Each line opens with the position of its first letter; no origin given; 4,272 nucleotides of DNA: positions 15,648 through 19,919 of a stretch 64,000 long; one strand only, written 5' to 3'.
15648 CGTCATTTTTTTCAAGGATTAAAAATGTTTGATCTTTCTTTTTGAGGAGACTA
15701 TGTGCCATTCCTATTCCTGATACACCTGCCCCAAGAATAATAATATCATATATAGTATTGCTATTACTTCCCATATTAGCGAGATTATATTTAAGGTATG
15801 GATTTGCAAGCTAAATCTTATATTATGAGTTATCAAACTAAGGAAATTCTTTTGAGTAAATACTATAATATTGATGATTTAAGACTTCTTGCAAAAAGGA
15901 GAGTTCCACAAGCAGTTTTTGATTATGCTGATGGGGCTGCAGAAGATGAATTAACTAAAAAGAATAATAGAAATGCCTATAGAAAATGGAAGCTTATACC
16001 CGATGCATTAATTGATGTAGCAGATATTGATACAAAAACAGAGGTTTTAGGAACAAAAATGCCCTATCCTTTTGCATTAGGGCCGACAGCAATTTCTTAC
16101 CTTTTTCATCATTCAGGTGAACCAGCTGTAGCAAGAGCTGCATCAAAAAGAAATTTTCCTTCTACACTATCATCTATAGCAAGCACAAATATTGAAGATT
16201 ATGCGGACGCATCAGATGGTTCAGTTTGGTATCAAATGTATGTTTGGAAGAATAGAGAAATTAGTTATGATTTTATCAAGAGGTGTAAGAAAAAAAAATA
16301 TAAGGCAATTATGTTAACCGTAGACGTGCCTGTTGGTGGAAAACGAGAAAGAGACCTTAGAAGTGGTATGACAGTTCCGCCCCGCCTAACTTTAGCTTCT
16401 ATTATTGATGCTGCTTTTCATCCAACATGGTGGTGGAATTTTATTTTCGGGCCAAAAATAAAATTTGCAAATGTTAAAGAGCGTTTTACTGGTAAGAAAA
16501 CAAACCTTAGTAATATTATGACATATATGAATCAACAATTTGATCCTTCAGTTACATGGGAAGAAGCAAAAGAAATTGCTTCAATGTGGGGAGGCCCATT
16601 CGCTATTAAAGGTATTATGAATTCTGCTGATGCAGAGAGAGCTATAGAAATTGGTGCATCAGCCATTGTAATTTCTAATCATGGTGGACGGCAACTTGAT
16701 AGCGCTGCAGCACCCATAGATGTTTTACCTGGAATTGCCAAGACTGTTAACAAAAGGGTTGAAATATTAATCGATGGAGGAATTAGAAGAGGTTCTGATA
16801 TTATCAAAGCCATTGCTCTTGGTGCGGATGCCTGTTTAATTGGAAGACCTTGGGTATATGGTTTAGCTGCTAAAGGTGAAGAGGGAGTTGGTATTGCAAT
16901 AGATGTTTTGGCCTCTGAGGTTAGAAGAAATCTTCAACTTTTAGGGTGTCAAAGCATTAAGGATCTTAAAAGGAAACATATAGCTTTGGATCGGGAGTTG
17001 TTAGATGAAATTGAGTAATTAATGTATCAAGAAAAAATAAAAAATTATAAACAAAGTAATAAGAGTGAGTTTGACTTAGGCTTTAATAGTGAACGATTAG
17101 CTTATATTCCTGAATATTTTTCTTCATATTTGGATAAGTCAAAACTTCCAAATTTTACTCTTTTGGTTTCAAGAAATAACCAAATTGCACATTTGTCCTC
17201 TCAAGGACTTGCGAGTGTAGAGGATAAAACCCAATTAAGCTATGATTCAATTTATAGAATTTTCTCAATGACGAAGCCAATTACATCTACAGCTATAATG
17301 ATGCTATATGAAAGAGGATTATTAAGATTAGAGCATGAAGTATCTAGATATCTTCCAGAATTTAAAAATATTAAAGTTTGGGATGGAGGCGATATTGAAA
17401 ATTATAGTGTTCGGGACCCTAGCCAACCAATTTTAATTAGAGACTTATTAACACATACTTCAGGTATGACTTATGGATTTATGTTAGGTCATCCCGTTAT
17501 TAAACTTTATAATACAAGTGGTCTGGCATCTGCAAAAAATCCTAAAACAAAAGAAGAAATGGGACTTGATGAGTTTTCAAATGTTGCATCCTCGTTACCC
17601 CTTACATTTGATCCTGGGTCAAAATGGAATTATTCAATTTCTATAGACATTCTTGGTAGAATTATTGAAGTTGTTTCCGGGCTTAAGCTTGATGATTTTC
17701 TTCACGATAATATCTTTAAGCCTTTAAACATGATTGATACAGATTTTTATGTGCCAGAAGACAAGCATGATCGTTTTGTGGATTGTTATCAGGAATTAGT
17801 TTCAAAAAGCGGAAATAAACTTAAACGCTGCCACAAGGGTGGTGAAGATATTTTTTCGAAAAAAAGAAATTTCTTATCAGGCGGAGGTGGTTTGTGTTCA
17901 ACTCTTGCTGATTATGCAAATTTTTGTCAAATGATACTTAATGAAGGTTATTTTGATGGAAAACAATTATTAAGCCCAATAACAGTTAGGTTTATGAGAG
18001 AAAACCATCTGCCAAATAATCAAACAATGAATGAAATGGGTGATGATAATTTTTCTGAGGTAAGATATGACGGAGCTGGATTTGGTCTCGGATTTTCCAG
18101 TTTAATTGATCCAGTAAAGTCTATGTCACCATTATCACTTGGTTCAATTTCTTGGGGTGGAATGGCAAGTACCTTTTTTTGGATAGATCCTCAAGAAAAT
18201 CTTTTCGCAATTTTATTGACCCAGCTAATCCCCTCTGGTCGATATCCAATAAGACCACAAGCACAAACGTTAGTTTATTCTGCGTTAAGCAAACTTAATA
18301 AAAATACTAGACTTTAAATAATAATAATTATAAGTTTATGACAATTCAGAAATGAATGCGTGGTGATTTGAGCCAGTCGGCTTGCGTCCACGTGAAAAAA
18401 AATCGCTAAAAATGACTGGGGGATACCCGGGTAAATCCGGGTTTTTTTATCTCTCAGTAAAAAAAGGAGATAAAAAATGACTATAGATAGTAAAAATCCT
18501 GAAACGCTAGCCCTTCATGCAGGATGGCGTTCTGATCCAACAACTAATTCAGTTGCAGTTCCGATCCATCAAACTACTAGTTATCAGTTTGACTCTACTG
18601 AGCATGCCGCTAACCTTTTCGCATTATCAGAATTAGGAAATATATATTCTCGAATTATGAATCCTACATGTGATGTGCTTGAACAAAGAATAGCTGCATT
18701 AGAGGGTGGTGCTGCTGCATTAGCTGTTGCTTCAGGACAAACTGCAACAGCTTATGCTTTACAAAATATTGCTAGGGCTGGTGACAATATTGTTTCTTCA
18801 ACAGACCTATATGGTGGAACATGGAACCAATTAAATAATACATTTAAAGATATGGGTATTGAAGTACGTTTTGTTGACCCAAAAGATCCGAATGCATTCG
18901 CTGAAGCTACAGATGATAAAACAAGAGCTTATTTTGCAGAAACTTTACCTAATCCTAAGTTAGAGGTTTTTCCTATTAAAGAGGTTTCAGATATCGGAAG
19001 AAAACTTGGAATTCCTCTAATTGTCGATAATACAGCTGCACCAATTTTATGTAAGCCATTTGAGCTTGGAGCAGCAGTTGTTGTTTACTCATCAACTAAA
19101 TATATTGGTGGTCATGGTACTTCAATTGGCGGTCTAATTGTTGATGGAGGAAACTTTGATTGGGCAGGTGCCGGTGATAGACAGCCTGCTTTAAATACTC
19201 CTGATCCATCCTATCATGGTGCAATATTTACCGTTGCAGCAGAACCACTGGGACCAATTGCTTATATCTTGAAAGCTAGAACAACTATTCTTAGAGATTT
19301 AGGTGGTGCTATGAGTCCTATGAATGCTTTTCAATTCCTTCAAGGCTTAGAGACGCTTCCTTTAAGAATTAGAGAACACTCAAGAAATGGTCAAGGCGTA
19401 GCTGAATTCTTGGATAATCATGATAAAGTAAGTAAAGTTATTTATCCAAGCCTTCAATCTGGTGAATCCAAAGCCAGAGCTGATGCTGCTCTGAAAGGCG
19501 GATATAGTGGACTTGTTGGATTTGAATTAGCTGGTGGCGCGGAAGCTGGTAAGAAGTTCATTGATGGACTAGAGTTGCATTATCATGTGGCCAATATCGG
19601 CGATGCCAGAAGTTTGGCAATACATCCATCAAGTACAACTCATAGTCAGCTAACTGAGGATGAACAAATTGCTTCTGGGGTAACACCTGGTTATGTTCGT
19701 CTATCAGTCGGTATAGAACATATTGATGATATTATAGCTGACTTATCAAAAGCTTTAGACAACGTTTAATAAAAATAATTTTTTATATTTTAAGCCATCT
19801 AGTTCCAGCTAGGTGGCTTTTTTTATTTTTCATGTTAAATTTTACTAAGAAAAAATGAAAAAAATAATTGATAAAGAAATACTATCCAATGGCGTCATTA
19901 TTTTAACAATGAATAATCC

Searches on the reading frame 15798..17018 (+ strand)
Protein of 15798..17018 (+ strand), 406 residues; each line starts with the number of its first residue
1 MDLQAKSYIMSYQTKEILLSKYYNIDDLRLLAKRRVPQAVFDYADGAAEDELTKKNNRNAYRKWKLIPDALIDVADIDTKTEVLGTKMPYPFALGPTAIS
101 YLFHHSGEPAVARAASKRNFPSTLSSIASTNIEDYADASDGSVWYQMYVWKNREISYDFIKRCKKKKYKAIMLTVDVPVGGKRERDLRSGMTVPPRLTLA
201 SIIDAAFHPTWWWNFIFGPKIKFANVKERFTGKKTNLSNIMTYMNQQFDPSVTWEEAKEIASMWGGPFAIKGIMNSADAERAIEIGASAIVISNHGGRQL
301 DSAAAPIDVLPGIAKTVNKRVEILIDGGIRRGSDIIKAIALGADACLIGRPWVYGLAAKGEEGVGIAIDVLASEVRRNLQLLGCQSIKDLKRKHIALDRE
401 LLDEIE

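Call 56: search_protein_families(library=pfam, proteins=[window:15798-17018:+], max_evalue=0.00001)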
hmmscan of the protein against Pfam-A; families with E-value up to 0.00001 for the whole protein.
window:15798-17018:+ (406 aa): 4 families
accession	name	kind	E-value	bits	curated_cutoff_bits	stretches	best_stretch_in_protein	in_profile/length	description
PF01070.24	FMN_dh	-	1.1e-135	452.7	24.9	1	32-396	1-349/350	FMN-dependent dehydrogenase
PF01645.23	Glu_synthase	-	4e-07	30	20.4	1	286-351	242-306/369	Conserved region in glutamate synthase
PF00478.31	IMPDH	-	3.7e-06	26.6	25.6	0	318-350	205-237/345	IMP dehydrogenase / GMP reductase domain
PF01180.27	DHO_dh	-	4.3e-06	26.6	27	1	248-354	164-274/291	Dihydroorotate dehydrogenase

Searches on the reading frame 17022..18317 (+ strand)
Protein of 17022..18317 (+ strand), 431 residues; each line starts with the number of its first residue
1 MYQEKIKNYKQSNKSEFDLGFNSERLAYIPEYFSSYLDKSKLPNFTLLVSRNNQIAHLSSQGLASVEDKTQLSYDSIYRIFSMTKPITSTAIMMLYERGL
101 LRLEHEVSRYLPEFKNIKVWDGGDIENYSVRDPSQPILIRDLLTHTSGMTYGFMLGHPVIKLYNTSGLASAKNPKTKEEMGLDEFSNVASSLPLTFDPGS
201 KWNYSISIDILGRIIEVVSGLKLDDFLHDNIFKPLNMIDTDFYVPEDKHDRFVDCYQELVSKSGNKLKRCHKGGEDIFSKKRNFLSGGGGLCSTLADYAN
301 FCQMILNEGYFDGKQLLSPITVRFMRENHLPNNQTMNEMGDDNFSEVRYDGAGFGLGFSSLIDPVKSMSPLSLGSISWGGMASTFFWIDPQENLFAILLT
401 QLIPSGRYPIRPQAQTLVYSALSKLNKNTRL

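Call 29: search_protein_families(library=pfam, proteins=[window:17022-18317:+], max_evalue=0.00001)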
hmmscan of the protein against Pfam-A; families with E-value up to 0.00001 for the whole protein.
window:17022-18317:+ (431 aa): 1 family
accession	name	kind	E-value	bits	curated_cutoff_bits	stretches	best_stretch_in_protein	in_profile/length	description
PF00144.29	Beta-lactamase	-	3e-55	188.1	27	1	32-405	4-313/329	Beta-lactamase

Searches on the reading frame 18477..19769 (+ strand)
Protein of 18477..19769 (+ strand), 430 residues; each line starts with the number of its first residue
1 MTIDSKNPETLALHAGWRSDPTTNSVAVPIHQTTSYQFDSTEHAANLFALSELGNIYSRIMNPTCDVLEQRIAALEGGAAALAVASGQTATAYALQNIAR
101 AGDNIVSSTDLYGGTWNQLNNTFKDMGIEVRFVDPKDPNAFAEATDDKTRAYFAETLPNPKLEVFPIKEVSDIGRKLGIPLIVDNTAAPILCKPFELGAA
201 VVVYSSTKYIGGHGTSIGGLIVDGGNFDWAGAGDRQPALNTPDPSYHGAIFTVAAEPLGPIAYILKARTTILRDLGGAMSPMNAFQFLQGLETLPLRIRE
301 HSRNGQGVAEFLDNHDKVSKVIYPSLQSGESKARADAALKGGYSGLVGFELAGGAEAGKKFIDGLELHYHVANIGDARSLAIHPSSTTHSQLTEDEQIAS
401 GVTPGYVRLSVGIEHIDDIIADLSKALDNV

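Call 56: search_protein_families(library=pfam, proteins=[window:18477-19769:+], max_evalue=0.00001)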
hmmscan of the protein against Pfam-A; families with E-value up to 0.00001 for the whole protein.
window:18477-19769:+ (430 aa): 1 family
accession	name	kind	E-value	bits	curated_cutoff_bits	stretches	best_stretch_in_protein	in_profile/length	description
PF01053.26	Cys_Met_Meta_PP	-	2.7e-119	398.6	27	1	9-427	1-380/381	Cys/Met metabolism PLP-dependent enzyme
